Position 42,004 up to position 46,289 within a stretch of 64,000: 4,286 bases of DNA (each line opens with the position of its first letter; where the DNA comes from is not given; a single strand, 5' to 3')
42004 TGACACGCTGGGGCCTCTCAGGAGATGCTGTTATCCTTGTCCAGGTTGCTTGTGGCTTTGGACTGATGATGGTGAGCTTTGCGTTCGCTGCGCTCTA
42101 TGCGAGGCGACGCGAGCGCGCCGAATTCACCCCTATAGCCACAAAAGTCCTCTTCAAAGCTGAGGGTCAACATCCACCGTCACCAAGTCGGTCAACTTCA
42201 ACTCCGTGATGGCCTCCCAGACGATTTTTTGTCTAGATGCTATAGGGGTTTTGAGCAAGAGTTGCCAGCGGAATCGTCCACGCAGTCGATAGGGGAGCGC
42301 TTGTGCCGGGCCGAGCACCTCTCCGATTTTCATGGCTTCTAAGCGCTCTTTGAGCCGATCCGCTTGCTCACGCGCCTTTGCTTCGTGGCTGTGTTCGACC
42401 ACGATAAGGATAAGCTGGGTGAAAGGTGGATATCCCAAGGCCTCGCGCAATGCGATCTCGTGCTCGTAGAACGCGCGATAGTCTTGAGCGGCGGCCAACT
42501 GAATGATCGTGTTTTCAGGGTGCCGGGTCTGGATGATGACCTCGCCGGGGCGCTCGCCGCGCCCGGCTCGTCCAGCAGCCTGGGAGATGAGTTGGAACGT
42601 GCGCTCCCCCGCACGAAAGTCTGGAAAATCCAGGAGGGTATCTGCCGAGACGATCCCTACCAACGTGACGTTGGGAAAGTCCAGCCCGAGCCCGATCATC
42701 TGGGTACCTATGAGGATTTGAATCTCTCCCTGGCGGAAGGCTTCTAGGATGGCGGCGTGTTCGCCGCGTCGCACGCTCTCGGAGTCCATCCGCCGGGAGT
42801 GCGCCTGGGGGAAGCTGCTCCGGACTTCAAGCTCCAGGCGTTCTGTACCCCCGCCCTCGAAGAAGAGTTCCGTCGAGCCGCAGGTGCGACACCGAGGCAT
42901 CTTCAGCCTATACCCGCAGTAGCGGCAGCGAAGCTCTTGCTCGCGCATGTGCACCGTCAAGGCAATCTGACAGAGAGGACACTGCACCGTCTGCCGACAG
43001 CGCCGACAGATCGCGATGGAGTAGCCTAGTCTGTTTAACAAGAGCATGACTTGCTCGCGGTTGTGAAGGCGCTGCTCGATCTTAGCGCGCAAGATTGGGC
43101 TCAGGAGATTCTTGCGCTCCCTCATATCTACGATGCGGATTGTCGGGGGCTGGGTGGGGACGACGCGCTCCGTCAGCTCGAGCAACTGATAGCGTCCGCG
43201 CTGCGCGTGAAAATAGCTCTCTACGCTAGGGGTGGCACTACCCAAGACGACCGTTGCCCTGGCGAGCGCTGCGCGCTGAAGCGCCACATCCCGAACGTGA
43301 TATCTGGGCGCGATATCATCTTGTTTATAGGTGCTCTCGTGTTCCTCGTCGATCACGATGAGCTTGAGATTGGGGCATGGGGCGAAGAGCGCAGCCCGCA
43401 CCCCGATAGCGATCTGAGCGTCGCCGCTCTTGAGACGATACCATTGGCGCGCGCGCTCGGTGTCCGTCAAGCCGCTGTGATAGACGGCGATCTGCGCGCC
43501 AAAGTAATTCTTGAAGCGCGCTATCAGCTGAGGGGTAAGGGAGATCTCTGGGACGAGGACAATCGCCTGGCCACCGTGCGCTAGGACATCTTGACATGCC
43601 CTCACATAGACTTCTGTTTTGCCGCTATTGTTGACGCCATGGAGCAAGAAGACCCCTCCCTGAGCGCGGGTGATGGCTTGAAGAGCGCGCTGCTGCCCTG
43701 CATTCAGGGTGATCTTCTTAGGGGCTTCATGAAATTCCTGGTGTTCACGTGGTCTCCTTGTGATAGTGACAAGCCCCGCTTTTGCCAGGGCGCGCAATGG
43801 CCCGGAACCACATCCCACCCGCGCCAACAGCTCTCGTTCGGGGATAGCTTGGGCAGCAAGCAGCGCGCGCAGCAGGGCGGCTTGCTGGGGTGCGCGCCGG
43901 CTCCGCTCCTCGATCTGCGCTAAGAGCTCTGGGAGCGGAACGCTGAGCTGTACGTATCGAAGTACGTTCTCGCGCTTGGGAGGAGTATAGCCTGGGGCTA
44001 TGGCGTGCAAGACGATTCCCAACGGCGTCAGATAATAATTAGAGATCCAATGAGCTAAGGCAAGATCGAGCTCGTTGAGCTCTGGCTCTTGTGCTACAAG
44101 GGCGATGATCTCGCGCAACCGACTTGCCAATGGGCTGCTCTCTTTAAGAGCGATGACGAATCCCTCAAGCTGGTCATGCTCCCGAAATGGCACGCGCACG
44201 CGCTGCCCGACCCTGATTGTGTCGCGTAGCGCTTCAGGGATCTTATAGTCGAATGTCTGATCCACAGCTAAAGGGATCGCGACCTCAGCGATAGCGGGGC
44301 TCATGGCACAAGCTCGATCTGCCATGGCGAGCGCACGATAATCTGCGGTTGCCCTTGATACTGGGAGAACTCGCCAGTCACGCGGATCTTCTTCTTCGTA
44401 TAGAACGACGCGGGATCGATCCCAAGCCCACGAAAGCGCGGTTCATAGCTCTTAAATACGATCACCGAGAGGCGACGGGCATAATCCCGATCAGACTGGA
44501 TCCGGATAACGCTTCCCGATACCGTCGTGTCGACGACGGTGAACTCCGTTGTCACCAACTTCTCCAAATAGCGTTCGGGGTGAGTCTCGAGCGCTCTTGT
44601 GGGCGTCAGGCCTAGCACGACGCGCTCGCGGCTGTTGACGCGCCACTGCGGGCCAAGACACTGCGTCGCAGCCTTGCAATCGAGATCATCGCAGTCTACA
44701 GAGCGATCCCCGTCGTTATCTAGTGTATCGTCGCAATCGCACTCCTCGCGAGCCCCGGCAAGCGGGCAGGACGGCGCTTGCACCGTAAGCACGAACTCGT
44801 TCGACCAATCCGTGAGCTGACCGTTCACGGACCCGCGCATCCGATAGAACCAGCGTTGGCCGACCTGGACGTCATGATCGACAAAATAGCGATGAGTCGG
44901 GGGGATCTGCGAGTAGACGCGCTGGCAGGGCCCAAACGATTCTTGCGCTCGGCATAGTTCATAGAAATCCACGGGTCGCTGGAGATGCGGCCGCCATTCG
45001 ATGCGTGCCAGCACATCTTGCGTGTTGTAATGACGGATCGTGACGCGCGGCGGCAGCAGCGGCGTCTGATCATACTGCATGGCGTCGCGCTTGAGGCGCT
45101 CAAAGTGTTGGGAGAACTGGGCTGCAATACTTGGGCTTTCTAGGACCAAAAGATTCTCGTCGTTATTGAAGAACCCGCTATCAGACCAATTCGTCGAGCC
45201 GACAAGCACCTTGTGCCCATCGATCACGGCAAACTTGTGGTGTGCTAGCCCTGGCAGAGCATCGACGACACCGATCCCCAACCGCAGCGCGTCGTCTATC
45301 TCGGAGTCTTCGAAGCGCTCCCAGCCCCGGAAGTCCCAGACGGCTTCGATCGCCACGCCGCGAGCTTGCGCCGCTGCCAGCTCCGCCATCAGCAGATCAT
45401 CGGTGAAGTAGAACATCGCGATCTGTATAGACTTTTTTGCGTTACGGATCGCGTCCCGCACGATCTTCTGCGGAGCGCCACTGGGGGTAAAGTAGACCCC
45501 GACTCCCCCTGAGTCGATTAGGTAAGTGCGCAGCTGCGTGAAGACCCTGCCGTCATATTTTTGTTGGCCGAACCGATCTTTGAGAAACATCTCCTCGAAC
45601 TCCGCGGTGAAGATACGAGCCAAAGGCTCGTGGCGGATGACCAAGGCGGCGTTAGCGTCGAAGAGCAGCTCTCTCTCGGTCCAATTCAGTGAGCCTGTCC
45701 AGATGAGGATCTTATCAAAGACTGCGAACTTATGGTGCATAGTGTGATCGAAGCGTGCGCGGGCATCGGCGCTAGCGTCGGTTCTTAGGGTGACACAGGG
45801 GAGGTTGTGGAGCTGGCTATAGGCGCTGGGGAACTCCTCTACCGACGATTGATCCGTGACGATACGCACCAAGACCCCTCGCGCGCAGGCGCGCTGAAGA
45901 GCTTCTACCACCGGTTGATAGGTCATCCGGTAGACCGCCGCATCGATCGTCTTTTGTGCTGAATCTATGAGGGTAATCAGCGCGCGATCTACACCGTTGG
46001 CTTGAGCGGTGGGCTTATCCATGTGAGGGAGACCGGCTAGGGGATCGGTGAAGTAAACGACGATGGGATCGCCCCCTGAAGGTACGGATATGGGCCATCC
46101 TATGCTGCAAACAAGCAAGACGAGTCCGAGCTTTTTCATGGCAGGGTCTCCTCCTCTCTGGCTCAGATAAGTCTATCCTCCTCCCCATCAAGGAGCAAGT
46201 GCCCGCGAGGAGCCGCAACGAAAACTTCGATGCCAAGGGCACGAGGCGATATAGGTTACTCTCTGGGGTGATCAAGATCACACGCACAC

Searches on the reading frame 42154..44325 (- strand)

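Call 74: search_protein_families(library=pfam, proteins=[window:42154-44325:-], max_evalue=0.00001)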
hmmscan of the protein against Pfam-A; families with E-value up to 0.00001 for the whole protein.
window:42154-44325:- (723 aa): 6 families
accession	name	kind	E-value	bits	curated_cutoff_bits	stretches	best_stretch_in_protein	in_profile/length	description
PF17764.6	PriA_3primeBD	-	7e-26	90.4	22.7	1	14-111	1-96/96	3'DNA-binding domain (3'BD)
PF00270.35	DEAD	-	7.7e-18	65.2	26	1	209-367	2-161/167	DEAD/DEAH box helicase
PF18074.6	PriA_C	-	3.8e-16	60.1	26.9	1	634-721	1-95/95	Primosomal protein N C-terminal domain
PF00271.37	Helicase_C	-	3.2e-14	53.5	23.5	1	511-589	43-108/110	Helicase conserved C-terminal domain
PF04851.21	ResIII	-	1.5e-10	41.6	22.5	1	205-367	2-163/164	Type III restriction enzyme, res subunit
PF18319.7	Zn_ribbon_PriA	-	1e-08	35.4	26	1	449-473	1-25/27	PriA DNA helicase Cys-rich region (CRR) domain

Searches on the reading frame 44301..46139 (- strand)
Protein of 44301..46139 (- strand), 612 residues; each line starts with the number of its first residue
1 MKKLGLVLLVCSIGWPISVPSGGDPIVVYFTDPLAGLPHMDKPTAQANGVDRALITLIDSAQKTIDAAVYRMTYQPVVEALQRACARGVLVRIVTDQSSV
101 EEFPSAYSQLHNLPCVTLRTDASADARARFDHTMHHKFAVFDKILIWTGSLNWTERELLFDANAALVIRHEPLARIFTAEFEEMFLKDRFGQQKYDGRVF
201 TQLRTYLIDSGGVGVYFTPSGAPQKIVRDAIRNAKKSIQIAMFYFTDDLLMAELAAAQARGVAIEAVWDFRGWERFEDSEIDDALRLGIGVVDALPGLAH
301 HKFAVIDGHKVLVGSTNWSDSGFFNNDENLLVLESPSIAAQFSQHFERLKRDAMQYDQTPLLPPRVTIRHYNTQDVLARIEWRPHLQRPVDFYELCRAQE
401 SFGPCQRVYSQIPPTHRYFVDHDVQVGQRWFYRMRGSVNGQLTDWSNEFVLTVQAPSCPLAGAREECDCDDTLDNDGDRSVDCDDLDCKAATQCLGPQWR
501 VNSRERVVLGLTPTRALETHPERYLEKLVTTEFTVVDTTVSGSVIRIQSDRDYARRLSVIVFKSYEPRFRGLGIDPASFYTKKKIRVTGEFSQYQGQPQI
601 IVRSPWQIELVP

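Call 74: search_protein_families(library=pfam, proteins=[window:44301-46139:-], max_evalue=0.00001)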
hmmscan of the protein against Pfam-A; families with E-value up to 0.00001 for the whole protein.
window:44301-46139:- (612 aa): 2 families
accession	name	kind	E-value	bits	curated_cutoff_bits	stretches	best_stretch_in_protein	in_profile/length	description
PF13091.12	PLDc_2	-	8.6e-52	174.9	27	2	228-349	2-131/132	PLD-like domain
PF07894.18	SACK1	-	4.9e-14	53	21.4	0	39-186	115-270/274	Scaffolding anchor of CK1 domain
